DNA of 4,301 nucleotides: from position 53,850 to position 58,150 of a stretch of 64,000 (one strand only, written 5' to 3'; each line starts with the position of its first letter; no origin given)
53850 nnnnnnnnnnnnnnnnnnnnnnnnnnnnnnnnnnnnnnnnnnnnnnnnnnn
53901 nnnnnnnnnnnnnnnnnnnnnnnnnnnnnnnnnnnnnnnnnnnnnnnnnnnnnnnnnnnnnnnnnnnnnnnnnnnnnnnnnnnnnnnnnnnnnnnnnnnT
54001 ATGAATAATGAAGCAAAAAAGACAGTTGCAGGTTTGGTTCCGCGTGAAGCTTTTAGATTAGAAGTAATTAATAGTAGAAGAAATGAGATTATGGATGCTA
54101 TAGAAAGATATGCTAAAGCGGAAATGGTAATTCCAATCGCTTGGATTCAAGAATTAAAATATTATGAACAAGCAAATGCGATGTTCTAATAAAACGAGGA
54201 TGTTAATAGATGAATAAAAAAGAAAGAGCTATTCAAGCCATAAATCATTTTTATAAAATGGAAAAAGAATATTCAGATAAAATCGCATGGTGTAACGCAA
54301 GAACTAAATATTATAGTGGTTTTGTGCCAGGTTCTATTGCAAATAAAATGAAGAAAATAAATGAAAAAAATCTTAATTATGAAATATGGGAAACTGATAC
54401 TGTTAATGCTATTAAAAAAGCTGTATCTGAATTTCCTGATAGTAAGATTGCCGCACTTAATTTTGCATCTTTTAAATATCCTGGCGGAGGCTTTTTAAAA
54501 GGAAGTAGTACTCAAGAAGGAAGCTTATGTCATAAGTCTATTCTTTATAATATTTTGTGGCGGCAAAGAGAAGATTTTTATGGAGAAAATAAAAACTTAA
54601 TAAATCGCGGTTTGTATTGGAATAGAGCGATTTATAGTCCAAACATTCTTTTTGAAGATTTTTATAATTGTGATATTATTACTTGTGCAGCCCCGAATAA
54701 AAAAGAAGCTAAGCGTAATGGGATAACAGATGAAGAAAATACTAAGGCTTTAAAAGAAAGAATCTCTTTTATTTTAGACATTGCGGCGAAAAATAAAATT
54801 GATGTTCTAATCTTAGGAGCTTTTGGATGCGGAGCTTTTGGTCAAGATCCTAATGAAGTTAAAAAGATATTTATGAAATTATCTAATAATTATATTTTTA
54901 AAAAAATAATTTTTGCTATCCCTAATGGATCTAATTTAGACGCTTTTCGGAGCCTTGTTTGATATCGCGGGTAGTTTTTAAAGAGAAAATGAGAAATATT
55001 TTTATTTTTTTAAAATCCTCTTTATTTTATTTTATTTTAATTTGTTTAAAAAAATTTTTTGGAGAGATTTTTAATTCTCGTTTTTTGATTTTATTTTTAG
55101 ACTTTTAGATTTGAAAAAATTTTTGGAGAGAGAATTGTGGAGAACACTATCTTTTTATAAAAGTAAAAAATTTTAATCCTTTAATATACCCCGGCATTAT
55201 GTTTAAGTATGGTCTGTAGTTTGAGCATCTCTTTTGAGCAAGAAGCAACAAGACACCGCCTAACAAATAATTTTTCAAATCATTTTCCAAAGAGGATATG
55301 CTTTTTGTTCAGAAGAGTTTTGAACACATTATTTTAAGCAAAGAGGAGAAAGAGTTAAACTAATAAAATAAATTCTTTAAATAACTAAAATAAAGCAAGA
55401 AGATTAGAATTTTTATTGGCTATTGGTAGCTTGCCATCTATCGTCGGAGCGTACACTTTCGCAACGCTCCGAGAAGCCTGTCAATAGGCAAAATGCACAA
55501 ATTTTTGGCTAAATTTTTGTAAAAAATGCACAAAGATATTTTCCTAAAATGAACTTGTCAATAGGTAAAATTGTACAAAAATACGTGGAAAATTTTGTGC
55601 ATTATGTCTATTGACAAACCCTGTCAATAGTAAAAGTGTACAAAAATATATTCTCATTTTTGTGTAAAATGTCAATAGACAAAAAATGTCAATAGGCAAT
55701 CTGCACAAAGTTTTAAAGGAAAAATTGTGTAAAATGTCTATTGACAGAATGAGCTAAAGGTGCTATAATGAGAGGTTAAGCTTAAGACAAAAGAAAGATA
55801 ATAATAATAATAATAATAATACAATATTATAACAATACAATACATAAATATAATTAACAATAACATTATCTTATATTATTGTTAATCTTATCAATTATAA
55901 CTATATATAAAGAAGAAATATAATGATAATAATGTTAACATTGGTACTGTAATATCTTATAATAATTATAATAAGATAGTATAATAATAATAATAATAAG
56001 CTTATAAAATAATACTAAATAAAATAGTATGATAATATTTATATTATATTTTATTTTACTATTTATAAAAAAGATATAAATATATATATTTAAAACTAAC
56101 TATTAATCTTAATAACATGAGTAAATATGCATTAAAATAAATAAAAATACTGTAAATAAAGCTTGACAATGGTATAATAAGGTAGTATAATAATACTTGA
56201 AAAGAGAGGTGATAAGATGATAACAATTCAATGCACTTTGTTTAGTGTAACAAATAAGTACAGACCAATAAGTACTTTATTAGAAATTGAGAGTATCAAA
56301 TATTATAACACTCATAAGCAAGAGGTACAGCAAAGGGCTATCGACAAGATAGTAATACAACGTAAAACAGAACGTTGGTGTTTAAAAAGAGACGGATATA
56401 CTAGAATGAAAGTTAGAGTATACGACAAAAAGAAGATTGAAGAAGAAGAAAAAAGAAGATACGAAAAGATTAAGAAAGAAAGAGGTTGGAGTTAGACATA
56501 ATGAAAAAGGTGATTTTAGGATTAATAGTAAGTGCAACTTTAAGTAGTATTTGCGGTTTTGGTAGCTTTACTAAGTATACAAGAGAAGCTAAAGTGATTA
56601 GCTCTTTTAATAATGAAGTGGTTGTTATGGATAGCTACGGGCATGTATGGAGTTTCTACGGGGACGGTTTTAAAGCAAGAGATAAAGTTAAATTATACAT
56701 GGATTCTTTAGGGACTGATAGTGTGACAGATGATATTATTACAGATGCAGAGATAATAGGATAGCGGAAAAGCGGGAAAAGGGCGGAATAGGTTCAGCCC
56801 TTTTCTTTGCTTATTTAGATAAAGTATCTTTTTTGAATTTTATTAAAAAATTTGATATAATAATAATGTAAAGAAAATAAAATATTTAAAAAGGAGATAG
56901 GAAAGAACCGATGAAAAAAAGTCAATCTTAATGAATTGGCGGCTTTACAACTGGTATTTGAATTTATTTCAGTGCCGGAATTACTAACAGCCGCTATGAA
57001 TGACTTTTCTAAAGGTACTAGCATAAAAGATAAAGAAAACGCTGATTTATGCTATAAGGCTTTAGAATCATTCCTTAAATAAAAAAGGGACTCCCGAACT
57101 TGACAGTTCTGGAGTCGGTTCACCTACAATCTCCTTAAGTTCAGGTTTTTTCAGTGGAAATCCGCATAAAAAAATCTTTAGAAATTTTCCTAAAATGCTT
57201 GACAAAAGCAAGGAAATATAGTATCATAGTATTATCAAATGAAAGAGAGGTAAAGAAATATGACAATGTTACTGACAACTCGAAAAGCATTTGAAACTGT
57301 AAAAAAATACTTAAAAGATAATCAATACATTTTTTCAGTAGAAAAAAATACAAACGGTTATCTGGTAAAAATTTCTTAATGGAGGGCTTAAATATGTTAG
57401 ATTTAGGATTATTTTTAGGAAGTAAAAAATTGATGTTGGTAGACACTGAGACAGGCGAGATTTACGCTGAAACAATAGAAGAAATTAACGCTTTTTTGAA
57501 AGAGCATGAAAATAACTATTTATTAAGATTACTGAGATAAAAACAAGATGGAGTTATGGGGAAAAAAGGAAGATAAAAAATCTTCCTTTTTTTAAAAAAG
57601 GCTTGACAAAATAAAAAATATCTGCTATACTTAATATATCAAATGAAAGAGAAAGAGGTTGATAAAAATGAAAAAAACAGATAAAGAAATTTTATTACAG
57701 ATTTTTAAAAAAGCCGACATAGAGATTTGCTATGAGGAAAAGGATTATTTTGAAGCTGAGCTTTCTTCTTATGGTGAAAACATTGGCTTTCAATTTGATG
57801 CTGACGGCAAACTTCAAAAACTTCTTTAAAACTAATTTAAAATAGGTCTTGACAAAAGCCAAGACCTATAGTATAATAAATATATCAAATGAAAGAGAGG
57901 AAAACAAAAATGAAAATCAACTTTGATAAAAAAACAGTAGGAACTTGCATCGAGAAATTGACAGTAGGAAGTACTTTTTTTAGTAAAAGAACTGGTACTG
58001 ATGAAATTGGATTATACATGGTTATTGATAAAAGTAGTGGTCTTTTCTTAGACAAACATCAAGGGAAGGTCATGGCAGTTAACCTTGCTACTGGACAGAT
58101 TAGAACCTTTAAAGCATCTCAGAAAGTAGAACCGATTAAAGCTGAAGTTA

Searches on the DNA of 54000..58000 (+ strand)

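Call 5: search_dna_similar(query=window:54000-58000:+, collection=phages, mode=near)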
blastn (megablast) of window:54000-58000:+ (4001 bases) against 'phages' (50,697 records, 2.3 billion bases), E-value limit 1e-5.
No match.

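Call 12: search_dna_similar(query=window:54900-56300:+, collection=phages, mode=distant, max_rows=15)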
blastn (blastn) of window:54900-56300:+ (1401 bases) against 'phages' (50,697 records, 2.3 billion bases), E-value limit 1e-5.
No match.

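Call 34: search_rna_families(source=window, start=54900, end=56300, threshold=evalue, max_evalue=1)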
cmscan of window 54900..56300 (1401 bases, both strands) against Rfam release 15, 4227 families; matches with E-value up to 1: 6.
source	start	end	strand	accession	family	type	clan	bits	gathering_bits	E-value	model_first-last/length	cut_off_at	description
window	55584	55715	+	RF04225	MIR7502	Gene; miRNA;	-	29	71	0.7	1-143/143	no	MIR7502 microRNA precursor family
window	55557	55617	+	RF03918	mir-4922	Gene; miRNA;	-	24.6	82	0.14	1-65/65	no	mir-4922 microRNA precursor family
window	55472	55622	-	RF03926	MIR1435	Gene; miRNA;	-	24.3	94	0.73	1-186/186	no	MIR1435 microRNA precursor family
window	55550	55620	-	RF03621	MIR4245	Gene; miRNA;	-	21.5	74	0.75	1-128/128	no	MIR4245 microRNA precursor family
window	55587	55656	-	RF04111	MIR6274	Gene; miRNA;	-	20.6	80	0.75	1-107/107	no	MIR6274 microRNA precursor family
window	55586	55655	+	RF04111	MIR6274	Gene; miRNA;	-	20.5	80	0.79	1-107/107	no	MIR6274 microRNA precursor family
